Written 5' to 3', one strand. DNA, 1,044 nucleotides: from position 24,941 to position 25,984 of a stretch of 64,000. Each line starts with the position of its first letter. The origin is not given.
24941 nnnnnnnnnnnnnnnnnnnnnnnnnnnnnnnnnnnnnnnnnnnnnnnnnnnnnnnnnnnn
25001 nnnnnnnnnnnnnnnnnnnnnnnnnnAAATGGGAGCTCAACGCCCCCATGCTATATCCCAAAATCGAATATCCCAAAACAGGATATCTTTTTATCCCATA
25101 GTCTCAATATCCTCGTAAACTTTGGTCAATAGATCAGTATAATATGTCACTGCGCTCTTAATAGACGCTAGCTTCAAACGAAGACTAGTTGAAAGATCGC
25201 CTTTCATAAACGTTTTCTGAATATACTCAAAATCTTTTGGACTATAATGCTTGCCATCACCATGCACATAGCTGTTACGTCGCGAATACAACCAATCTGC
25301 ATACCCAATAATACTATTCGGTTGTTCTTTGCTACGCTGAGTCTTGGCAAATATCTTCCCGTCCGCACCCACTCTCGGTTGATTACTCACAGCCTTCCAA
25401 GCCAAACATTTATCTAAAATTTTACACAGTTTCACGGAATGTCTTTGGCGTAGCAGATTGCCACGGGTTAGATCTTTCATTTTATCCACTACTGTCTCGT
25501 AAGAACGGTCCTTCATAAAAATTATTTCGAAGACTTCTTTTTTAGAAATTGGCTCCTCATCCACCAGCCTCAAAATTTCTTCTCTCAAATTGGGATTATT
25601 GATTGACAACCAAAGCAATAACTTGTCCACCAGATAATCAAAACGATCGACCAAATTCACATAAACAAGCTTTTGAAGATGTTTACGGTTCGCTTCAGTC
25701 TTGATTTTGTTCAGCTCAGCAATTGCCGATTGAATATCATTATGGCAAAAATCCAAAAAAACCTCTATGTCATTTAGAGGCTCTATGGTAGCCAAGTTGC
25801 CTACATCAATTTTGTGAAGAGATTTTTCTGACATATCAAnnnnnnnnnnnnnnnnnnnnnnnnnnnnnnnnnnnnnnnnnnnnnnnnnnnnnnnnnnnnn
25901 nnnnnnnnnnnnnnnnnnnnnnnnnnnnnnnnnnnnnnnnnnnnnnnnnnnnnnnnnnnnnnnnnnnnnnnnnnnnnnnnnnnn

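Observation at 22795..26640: Compact defence island: alpha-class SPPY methylase, MvaI/BcnI-like endonuclease, C-protein, HEPN pair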

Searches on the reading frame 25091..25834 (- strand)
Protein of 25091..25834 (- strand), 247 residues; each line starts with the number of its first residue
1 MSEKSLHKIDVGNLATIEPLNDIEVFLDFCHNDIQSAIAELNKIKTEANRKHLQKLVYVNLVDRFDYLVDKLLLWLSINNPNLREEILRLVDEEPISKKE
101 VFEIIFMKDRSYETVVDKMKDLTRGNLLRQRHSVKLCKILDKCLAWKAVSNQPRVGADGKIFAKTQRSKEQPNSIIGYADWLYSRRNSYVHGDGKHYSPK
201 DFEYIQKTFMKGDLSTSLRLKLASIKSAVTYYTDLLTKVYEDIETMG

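Call 3: search_protein_families(library=pfam, proteins=[window:25091-25834:-], max_evalue=0.1)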
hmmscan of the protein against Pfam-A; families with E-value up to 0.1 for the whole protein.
window:25091-25834:- (247 aa): 1 family
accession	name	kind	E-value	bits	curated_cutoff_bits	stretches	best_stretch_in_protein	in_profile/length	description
PF16804.11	DUF5071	-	0.049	14.4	27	0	52-116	14-75/119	Domain of unknown function (DUF5071)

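Call 4: search_protein_families(library=padloc, proteins=[window:25091-25834:-], max_evalue=0.1)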
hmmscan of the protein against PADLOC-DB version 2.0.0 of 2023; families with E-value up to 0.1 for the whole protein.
window:25091-25834:- (247 aa): 0 families

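Call 7: search_solved_structures(query=window:25091-25834:-, max_evalue=10)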
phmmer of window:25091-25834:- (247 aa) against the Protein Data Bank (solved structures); distinct sequences matched with E-value up to 10: 0.

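Call 8: search_protein_families(library=ncbifam, proteins=[window:25091-25834:-], max_evalue=0.1)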
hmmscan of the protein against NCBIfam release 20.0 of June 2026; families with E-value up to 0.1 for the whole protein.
window:25091-25834:- (247 aa): 0 families

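Call 9: find_homologous_proteins(query=window:25091-25834:-, max_evalue=0.001)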
Query window:25091-25834:- (247 aa): 94 proteins with E <= 0.001 among 343 candidates.
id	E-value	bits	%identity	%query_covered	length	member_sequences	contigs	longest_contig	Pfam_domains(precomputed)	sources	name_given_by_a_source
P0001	3.7e-160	549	100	100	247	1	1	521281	-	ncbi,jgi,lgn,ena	ncbi:MAG: hypothetical protein WC553_01980 [Patescibacteria group bacterium]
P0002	1.7e-96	340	65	98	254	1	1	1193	-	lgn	-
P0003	3.7e-95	336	64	98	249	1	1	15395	-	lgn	-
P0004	1.2e-92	328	64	97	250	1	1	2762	-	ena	-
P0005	1.2e-92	328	64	96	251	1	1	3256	-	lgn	-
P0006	1.3e-92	328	64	97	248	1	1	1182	-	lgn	-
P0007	1.6e-92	327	65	95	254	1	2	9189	-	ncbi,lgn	ncbi:MAG: hypothetical protein WA101_02365 [Minisyncoccia bacterium]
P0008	5.5e-91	322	63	96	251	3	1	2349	-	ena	-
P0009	1.5e-90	321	61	100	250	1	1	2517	-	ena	-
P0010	3.9e-90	319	62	97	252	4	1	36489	-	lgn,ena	-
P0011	6.7e-90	319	63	97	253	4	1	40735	-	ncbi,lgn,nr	ncbi:MAG: hypothetical protein Q8L11_00340 [Candidatus Moranbacteria bacterium]|nr:hypothetical prot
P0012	9.5e-90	318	62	98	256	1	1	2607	-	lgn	-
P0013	6.5e-89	315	63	96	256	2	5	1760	-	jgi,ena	-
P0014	1.6e-87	311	60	99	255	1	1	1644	-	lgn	-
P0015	1.4e-86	308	61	96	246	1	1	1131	-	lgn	-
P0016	2.2e-85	304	60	98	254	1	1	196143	-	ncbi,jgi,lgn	ncbi:MAG: hypothetical protein WC682_02655 [Parcubacteria group bacterium]|jgi:hypothetical protein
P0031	1.4e-45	174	44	87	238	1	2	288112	-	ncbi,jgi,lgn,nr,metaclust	ncbi:MAG: hypothetical protein AB200_00415 [Parcubacteria bacterium C7867-005]|nr:MAG: hypothetical 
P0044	8.0e-38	148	39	89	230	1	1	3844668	-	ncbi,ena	-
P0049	1.4e-34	138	39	87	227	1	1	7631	-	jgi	-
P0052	2.4e-34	137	37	88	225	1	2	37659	-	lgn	-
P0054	5.1e-34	136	38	88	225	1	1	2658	-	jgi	jgi:hypothetical protein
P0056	1.8e-33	134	39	86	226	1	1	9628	-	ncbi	-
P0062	2.2e-31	127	39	86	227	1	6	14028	-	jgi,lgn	-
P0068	9.0e-31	125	39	84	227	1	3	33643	-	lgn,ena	-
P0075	1.4e-29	121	38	84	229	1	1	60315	-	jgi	jgi:hypothetical protein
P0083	4.2e-28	116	36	85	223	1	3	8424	-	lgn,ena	-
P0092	2.0e-24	104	34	86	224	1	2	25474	-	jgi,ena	jgi:hypothetical protein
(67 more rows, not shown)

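Call 16: find_encoding_contigs(protein=P0011, flank=6000, max_places=2)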
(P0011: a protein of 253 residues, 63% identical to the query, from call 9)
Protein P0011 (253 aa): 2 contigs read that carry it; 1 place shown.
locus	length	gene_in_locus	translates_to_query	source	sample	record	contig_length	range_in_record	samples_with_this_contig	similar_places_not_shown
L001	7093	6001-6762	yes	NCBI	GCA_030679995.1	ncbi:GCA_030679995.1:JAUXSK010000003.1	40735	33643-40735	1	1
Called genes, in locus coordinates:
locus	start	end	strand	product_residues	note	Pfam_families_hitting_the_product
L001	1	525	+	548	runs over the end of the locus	PF05496:RuvB_N (faint), PF06068:TIP49 (faint), PF13177:DNA_pol3_delta2, PF13401:AAA_22 (weak), PF13604:AAA_30 (faint), PF00004:AAA, PF22608:DNAX_ATPase_lid, PF12169:DNA_pol3_gamma3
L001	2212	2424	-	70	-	-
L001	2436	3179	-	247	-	PF23343:REP_ORF2-G2P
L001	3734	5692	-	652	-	-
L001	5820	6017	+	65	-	-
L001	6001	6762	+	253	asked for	-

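Call 17: find_encoding_contigs(protein=P0016, flank=6000, max_places=2)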
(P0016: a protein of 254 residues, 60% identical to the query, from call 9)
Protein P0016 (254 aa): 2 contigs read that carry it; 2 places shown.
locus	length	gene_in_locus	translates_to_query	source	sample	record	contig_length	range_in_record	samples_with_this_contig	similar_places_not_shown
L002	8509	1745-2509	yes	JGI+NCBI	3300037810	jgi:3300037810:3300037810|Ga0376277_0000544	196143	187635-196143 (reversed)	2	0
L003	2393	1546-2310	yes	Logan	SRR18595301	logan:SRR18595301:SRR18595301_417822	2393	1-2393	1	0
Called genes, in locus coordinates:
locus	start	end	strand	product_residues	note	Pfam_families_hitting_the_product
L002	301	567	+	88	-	PF01541:GIY-YIG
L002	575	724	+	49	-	-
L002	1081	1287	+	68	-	-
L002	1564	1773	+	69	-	-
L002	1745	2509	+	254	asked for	-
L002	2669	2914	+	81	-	PF01541:GIY-YIG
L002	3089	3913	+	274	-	PF01113:DapB_N, PF05173:DapB_C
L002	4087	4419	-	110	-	PF01934:HepT-like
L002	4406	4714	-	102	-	PF01909:NTP_transf_2, PF18765:Polbeta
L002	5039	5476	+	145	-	-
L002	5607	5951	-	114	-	-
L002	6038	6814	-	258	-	-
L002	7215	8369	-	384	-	PF01270:Glyco_hydro_8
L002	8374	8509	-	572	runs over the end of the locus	PF13231:PMT_2 (weak)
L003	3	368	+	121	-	?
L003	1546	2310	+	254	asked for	-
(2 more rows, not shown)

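Call 19: find_encoding_contigs(protein=P0031, flank=5000, max_places=2)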
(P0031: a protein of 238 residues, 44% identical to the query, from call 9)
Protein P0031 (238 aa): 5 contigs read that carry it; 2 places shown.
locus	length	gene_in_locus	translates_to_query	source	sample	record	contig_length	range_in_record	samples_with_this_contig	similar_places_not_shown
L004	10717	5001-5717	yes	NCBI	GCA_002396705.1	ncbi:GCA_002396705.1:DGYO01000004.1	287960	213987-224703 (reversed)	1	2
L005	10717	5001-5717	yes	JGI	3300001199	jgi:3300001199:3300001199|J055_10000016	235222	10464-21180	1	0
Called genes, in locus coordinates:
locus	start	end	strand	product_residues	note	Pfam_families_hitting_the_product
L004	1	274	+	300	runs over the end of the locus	PF01207:Dus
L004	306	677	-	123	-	-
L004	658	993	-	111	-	-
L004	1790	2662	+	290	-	-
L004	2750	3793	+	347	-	PF05496:RuvB_N (weak), PF13177:DNA_pol3_delta2 (weak), PF13173:AAA_14 (faint), PF13401:AAA_22 (faint), PF00004:AAA, PF13177:DNA_pol3_delta2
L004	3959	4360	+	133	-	-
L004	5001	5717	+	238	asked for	-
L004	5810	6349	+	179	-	PF04973:NMN_transporter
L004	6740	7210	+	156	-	PF00293:NUDIX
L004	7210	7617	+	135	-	-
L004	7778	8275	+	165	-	-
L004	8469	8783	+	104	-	-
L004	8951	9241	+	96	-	-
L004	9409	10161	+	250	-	-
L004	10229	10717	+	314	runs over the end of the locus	PF02540:NAD_synthase (faint), PF02568:ThiI (weak), PF03054:tRNA_Me_trans (faint)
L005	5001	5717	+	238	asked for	-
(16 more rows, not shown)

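Call 20: find_encoding_contigs(protein=P0044, flank=5000, max_places=2)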
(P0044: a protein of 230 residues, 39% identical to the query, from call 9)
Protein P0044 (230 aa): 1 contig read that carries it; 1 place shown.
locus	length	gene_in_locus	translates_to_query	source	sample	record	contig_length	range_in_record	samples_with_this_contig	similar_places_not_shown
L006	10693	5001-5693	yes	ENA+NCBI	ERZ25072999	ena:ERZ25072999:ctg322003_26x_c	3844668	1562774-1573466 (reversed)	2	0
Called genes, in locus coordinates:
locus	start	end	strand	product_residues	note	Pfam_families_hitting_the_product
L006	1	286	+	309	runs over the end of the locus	PF02492:cobW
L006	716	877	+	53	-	-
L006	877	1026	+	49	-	-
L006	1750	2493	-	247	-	PF12762:DDE_Tnp_IS1595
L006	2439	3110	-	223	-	-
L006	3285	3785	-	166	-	-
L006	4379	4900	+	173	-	PF10543:ORF6N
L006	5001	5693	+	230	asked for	-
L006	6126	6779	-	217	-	PF00072:Response_reg, PF08281:Sigma70_r4_2 (weak), PF00196:GerE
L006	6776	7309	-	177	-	PF02518:HATPase_c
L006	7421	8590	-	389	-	-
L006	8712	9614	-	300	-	PF01112:Asparaginase_2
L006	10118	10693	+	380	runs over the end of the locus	PF13173:AAA_14, PF13635:DUF4143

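Call 21: predict_structure(alignment_id=A1)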
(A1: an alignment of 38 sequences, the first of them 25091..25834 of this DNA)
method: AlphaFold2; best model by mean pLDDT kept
length: 247 residues; sequences in the alignment: 38
mean_pLDDT: 91.4   pTM: 0.88
mean pLDDT of the five models: 91.4, 91.5, 89.9, 88.4, 88.0
residues with pLDDT >= 90: 188; 70-90: 45; 50-70: 13; < 50: 1
segments of 3 or more residues with pLDDT < 50: none
pLDDT, mean of each block of 10 residues (from residue 1): 56 77 98 97 96 98 99 96 91 75 84 88 94 97 94 95 92 97 98 95 94 89 97 98 90
secondary structure, 60 per line:
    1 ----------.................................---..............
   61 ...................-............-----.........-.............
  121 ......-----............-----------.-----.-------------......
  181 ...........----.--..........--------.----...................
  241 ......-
elements in order: H11-43 H47-79 H81-92 H98-106 H108-126 H132-143 H175-191 H199-208 H222-246

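Call 34: search_protein_families(library=pfam, alignment_id=A1, max_evalue=10)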
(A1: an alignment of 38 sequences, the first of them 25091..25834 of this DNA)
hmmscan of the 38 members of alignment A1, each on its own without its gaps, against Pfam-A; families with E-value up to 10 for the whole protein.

A. member 1, window:25091-25834:- (247 aa): 1 family
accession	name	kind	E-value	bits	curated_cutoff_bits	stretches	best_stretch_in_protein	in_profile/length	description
PF16804.11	DUF5071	-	0.049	14.4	27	1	52-116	14-75/119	Domain of unknown function (DUF5071)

B. families by the number of members that match (of 38 scanned): 44 families (the first 25 are shown)
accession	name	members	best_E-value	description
PF18735.6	HEPN_RiboL-PSP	12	0.0013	RiboL-PSP-HEPN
PF19063.5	DUF5759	3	0.058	Family of unknown function (DUF5759)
PF20497.3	SWI-SNF_Ssr4_C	3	0.19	SWI/SNF and RSC complexes subunit Ssr4 C-terminal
PF09553.16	RE_Eco47II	2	0.0021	Eco47II restriction endonuclease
PF23583.2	EF_HAND_2_PLCG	2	0.014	PLCG EF-hand motif 2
PF18739.6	HEPN_Apea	2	0.033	Apea-like HEPN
PF16804.11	DUF5071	2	0.049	Domain of unknown function (DUF5071)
PF19475.4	DUF6012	2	0.05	Family of unknown function (DUF6012)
PF12199.13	efb-c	2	0.064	Extracellular fibrinogen binding protein C terminal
PF19979.4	DUF6415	2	0.16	Family of unknown function (DUF6415)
PF21220.3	RecQ-1-like_HTH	1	0.0027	RecQ-1-like, helix-turn-helix domain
PF18737.6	HEPN_MAE_28990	1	0.013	MAE_28990/MAE_18760-like HEPN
PF25605.1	Phage_80a_gp11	1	0.014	Phage 80a gp11 protein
PF20196.3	DUF6559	1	0.015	Family of unknown function (DUF6559)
PF22081.2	SwaI-like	1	0.015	SwaI restriction endonuclease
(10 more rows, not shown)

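Call 36: find_related_loci(query=A1, collection=genome_contigs, flank=6000)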
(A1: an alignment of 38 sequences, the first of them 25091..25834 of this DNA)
Query A1 (247 aa) in genome_contigs; peptide patterns used: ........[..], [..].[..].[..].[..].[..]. (x = any residue, [..] = any of these).
56 stretches matched a pattern; 38 encode a relative of the query (tblastn E <= 1e-3); 37 distinct loci.
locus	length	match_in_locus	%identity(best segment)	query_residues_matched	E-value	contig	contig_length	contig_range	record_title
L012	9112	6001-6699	65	9-243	9e-100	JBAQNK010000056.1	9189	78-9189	MAG: Minisyncoccia bacterium isolate MFD12002_ilm_asm_bin6 k127_16178, whole genome shotgun sequence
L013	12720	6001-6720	63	5-244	1e-98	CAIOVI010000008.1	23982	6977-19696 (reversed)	uncultured bacterium isolate MJ110830A_bin-153 genome assembly, contig: bin-153:08/63, whole genome shotgun sequence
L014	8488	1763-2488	60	3-244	7e-93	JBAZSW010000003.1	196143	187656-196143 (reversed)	MAG: Parcubacteria group bacterium isolate SO_2017_GW1_184 NODE_544_length_196143_cov_5.876944_OW334_2017, whole genome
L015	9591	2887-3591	55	9-243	1e-79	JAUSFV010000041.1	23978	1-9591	MAG: bacterium isolate E14_maxbin.402 E14_k141_1090442, whole genome shotgun sequence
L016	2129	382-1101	52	2-242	3e-76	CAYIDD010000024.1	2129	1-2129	MAG TPA_asm: uncultured Candidatus Saccharibacteria bacterium isolate ERP119705_co18_166 genome assembly, contig: NODE_9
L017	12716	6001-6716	64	6-244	2e-78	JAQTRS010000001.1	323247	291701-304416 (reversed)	MAG: Candidatus Moraniibacteriota bacterium isolate STB_169 NODE_63_length_323247_cov_5.600350_Sandtown_B, whole genome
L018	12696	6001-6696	42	4-235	2e-51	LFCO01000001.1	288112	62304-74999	MAG: Parcubacteria bacterium C7867-005 C7867_00008, whole genome shotgun sequence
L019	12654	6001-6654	44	21-235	3e-48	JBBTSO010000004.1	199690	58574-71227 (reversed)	MAG: Patescibacteria group bacterium isolate H41-bin155_1 H41_bin155_1_000000000004, whole genome shotgun sequence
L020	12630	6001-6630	42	26-235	1e-45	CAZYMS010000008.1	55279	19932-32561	MAG TPA_asm: uncultured Candidatus Saccharibacteria bacterium isolate SRP296810_co1_257 genome assembly, contig: NODE_45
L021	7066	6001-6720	63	5-244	6e-98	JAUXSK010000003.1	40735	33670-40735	MAG: Candidatus Moraniibacteriota bacterium isolate C12_metabat.bin.87 C12_k141_556441, whole genome shotgun sequence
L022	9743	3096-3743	44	23-235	1e-43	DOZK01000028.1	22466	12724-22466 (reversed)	MAG TPA_asm: Candidatus Nomurabacteria bacterium isolate UBA11704 contig_8840, whole genome shotgun sequence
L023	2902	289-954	39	14-236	1e-42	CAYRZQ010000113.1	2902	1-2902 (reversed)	MAG TPA_asm: uncultured Comamonadaceae bacterium isolate binchicken_co214_81 genome assembly, contig: NODE_56981_length_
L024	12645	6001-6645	42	17-232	5e-42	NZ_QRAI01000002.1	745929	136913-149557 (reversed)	Saccharophagus sp. K07 contig_0000002, whole genome shotgun sequence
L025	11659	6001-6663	39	18-238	2e-41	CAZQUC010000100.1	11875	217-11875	MAG TPA_asm: uncultured Enterobacteriaceae bacterium isolate SRP344714_co1_412 genome assembly, contig: NODE_9825_length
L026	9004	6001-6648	39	20-236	5e-39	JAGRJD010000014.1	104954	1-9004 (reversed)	MAG: Thiothrix sp. isolate HKST-UBA238 2009_5343, whole genome shotgun sequence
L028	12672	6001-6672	35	20-242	4e-37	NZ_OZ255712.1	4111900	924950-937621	MAG: Roseovarius sp. isolate e29953d4-7766-45fa-9b4b-6bec6ca4169c chromosome 1, complete sequence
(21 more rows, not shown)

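Call 41: search_protein_families(library=pfam, proteins=[L028:6678-9410:-, L028:4880-5731:+, L013:3707-5980:-, L013:7070-7426:-, L013:7398-7736:-], max_evalue=0.001)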
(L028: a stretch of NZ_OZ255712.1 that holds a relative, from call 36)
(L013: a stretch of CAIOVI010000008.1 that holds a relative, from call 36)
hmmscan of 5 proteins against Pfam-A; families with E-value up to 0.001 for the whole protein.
L028:6678-9410:- (910 aa): 7 families
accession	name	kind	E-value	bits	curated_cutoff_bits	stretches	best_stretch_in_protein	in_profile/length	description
PF17757.6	UvrB_inter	-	1.5e-31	108.8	22.9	1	365-453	3-91/91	UvrB interaction domain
PF12344.14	UvrB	-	8.5e-23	80.4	27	1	756-797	1-42/43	Ultra-violet resistance protein B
PF00271.37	Helicase_C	-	1.1e-19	71.2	23.5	1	639-749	6-109/110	Helicase conserved C-terminal domain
PF04851.21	ResIII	-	7.5e-13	49.1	22.5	1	219-342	6-130/164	Type III restriction enzyme, res subunit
PF02151.25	UVR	-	8.7e-10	38.5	21.5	1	832-862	5-35/36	UvrB/uvrC motif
PF00270.35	DEAD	-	4.2e-07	30.3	26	1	221-289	4-73/167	DEAD/DEAH box helicase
PF13604.12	AAA_30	-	0.00043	20.5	27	0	232-280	14-65/191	AAA domain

L028:4880-5731:+ (283 aa): 0 families

L013:3707-5980:- (757 aa): 0 families

L013:7070-7426:- (118 aa): 1 family
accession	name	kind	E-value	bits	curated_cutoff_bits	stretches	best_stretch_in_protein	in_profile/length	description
PF01934.22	HepT-like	-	1.2e-28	99.6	23.5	1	20-115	2-119/120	Ribonuclease HepT-like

L013:7398-7736:- (112 aa): 3 families
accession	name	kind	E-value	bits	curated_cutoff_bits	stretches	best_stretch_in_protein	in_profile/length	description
PF18765.7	Polbeta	-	2.9e-15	56.7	26.9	1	31-112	10-90/93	Polymerase beta, Nucleotidyltransferase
PF01909.29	NTP_transf_2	-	4.5e-14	53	21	1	22-106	2-90/93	Nucleotidyltransferase domain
PF22600.2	MTPAP-like_central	-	4.1e-05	24.1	27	1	10-84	18-89/139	Poly(A) RNA polymerase, mitochondrial-like, central palm domain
